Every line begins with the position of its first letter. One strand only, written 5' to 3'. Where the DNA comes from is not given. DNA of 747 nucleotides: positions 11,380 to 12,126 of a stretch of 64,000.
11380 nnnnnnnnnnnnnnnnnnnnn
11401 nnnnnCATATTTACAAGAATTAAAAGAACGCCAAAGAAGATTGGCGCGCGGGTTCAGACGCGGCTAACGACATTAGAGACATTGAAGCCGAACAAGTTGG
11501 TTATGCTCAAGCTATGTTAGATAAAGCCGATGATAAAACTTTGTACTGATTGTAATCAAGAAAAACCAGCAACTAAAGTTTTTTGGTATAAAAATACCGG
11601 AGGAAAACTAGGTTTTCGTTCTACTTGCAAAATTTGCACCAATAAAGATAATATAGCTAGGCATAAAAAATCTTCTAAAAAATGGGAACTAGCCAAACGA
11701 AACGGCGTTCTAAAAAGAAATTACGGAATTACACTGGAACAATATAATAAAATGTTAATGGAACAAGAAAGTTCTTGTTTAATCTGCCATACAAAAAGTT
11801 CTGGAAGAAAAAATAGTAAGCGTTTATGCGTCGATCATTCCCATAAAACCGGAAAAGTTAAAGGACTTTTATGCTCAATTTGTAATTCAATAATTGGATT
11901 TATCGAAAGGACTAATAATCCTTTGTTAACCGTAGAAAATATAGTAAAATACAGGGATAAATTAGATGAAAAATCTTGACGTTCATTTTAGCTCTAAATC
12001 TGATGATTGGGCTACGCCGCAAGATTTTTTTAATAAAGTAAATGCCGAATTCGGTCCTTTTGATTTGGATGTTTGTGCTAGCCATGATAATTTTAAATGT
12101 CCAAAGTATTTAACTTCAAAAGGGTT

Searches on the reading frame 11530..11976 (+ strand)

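Call 40: search_protein_families(library=pfam, proteins=[window:11530-11976:+], max_evalue=0.001)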
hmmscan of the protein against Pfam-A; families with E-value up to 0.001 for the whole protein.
window:11530-11976:+ (149 aa): 1 family
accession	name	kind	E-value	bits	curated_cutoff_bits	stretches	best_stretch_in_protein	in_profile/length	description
PF02945.21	Endonuclease_7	-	7.7e-19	67.8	23.6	1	61-128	4-69/82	Recombination endonuclease VII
